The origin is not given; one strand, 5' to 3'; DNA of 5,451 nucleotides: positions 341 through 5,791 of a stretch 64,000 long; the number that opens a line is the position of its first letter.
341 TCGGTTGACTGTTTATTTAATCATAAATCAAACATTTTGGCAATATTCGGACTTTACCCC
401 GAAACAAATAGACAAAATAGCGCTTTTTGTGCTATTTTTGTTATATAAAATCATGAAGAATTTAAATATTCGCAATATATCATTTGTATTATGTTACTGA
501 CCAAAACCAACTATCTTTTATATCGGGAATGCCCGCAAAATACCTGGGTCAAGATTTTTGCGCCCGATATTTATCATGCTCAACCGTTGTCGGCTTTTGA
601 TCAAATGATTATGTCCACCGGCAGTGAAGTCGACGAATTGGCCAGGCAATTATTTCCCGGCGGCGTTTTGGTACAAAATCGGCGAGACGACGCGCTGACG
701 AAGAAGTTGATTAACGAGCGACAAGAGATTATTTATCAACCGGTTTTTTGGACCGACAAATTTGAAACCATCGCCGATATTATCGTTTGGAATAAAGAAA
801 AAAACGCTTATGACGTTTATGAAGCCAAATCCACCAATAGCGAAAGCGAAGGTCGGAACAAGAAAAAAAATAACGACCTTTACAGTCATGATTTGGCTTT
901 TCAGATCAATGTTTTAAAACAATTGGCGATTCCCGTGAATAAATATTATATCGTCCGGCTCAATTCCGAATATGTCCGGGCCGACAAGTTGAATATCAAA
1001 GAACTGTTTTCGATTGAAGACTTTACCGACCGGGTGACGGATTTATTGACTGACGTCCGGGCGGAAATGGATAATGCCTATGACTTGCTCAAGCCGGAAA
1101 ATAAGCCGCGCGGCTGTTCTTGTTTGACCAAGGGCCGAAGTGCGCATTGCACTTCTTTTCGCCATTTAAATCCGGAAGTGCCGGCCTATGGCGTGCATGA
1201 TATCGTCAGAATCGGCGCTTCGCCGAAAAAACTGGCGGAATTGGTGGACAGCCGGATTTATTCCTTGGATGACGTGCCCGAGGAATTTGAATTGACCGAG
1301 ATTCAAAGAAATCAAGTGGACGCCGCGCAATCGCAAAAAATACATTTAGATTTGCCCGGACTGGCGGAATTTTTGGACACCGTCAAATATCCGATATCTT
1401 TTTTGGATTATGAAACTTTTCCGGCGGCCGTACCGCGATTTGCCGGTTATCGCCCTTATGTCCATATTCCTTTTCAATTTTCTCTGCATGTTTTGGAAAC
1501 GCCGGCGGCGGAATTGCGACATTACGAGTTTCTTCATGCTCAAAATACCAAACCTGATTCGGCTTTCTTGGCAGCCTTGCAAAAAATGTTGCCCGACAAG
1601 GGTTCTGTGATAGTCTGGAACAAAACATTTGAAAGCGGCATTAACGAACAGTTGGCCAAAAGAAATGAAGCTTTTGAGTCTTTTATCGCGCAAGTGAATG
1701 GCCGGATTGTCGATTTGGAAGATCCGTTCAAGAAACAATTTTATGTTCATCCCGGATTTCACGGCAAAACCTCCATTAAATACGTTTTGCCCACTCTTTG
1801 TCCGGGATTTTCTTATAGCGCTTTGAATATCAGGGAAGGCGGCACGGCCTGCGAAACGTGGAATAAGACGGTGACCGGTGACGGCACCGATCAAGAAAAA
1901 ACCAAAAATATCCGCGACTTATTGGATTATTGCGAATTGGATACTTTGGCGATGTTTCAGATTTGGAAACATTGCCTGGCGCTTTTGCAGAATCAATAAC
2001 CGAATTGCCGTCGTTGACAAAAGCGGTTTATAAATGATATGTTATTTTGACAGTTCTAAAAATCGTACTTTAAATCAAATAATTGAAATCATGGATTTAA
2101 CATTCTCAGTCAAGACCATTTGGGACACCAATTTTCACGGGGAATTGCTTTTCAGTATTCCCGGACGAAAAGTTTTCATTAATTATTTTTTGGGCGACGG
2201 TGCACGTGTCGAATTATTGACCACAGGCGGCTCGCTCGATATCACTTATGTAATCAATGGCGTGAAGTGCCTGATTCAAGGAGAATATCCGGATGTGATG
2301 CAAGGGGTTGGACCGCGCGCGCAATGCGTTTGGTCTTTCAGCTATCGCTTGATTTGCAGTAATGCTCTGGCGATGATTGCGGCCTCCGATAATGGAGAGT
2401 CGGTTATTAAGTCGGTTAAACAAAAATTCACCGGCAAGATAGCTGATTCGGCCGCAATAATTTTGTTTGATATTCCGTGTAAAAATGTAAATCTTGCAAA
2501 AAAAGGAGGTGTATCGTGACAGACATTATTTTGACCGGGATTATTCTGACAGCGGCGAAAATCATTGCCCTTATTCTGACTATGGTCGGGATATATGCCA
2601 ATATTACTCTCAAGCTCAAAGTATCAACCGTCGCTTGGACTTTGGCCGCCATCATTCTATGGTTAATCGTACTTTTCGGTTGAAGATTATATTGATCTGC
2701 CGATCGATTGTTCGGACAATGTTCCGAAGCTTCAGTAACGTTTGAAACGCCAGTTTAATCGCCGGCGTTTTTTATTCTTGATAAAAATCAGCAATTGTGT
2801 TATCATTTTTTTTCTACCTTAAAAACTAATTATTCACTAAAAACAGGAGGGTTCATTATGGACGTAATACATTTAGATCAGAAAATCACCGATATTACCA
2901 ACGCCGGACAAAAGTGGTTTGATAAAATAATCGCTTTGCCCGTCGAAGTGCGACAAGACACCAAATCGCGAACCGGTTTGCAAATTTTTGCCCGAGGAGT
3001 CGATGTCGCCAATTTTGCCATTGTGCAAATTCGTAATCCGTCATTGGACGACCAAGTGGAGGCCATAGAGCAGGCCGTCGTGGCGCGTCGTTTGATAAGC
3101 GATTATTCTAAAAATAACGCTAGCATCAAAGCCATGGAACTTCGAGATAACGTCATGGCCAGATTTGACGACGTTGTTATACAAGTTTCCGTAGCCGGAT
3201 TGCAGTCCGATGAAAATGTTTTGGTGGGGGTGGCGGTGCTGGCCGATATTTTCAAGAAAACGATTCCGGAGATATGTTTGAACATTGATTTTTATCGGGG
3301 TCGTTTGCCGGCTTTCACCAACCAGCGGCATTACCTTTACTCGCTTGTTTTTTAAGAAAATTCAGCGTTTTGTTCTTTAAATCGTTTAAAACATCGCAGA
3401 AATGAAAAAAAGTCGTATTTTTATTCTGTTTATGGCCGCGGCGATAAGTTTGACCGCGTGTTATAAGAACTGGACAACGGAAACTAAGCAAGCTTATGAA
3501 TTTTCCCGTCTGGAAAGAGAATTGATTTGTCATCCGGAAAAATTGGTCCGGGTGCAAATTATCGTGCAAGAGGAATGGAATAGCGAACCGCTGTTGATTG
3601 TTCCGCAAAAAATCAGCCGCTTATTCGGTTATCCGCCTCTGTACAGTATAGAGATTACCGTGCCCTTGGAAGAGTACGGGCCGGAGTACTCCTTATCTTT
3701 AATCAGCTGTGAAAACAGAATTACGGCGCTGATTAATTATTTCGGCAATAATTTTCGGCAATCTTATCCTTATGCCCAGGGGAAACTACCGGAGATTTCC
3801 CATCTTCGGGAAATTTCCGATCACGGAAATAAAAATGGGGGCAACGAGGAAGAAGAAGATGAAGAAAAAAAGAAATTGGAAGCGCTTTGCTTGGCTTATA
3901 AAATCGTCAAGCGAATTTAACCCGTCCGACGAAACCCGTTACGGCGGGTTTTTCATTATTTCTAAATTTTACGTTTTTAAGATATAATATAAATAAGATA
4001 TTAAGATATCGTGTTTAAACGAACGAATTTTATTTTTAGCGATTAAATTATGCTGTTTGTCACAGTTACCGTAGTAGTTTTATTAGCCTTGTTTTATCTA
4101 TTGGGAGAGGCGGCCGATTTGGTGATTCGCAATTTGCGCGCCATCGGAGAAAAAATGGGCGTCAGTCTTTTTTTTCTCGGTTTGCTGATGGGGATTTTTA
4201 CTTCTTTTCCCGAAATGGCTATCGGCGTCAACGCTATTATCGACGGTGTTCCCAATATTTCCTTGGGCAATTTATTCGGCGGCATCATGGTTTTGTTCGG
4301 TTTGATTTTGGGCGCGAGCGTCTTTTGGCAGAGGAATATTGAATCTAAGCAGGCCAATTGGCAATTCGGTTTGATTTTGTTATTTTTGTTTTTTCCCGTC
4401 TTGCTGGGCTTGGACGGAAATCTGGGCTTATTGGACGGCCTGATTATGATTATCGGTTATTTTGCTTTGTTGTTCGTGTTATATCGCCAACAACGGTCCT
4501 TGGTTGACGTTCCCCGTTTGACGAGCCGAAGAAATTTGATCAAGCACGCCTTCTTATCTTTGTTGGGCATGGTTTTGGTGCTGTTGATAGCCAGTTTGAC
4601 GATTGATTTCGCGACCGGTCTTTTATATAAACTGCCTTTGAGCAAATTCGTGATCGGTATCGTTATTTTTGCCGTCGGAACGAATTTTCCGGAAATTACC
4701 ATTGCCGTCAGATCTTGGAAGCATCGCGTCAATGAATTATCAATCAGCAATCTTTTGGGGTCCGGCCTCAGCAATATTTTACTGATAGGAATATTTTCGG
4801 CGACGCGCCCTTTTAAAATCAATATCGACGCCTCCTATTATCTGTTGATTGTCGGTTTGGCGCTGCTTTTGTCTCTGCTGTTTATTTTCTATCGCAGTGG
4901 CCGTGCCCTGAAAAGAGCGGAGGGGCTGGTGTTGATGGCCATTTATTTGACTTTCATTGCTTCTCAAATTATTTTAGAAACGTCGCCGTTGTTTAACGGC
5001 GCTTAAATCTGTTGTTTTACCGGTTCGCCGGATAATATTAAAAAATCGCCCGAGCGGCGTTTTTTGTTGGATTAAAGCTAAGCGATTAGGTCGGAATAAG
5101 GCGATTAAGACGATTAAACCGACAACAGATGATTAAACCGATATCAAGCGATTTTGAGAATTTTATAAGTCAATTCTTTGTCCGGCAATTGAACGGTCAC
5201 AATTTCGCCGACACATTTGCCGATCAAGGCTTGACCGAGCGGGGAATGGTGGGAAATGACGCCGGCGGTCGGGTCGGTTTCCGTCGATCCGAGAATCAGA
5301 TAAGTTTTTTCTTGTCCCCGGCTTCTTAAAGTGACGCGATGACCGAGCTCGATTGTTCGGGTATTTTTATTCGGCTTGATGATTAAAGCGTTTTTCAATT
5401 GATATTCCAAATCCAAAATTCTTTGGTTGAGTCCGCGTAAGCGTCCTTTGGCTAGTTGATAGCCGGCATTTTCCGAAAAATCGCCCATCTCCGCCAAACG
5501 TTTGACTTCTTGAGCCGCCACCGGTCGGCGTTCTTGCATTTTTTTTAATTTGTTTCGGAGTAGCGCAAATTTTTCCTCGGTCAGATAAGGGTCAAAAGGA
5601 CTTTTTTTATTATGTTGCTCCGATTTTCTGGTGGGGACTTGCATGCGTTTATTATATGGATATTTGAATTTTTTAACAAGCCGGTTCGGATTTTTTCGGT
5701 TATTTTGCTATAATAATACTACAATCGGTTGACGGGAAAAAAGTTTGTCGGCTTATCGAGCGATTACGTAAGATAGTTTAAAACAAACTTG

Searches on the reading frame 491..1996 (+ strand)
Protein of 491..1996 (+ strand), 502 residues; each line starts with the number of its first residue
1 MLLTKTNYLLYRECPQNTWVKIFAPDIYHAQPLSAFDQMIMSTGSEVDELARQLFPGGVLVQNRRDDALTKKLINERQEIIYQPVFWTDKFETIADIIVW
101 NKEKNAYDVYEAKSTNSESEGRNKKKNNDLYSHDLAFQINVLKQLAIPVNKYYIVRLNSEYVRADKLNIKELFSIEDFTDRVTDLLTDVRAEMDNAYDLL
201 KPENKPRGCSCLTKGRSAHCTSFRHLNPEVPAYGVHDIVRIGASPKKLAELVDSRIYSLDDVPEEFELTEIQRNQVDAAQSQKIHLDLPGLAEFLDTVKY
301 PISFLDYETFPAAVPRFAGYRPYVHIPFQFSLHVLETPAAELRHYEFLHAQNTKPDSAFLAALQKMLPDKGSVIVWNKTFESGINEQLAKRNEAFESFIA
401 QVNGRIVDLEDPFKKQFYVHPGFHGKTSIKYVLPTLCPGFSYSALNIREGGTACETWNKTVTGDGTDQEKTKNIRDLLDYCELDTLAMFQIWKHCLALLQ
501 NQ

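Call 58: search_protein_families(library=pfam, proteins=[window:491-1996:+], max_evalue=0.001)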
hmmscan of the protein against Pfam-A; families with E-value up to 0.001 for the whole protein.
window:491-1996:+ (502 aa): 1 family
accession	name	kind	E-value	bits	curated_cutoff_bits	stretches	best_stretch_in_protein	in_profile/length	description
PF11074.14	DUF2779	-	1e-38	132.9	23.3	1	304-428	2-126/126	Domain of unknown function(DUF2779)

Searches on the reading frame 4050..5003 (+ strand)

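Call 58: search_protein_families(library=pfam, proteins=[window:4050-5003:+], max_evalue=0.001)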
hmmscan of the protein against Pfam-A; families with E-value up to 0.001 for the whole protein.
window:4050-5003:+ (318 aa): 1 family
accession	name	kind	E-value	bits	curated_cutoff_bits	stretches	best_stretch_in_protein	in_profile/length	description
PF01699.29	Na_Ca_ex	-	9.9e-35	120.2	24.9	2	167-307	3-150/151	Sodium/calcium exchanger protein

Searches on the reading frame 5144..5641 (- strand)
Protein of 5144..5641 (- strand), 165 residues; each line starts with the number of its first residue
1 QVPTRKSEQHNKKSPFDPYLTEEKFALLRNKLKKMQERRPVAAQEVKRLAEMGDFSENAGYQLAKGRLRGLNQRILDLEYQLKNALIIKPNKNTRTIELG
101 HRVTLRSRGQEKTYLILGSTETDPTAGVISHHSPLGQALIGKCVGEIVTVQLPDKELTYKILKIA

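Call 58: search_protein_families(library=pfam, proteins=[window:5144-5641:-], max_evalue=0.001)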
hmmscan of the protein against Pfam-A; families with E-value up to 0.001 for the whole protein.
window:5144-5641:- (165 aa): 2 families
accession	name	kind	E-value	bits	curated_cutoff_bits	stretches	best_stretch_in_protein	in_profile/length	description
PF01272.25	GreA_GreB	-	1.5e-21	76.6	26.9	1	94-164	3-75/77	Transcription elongation factor, GreA/GreB, C-term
PF03449.20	GreA_GreB_N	-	7.7e-16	58.5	24.5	1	19-86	2-70/71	Transcription elongation factor, N-terminal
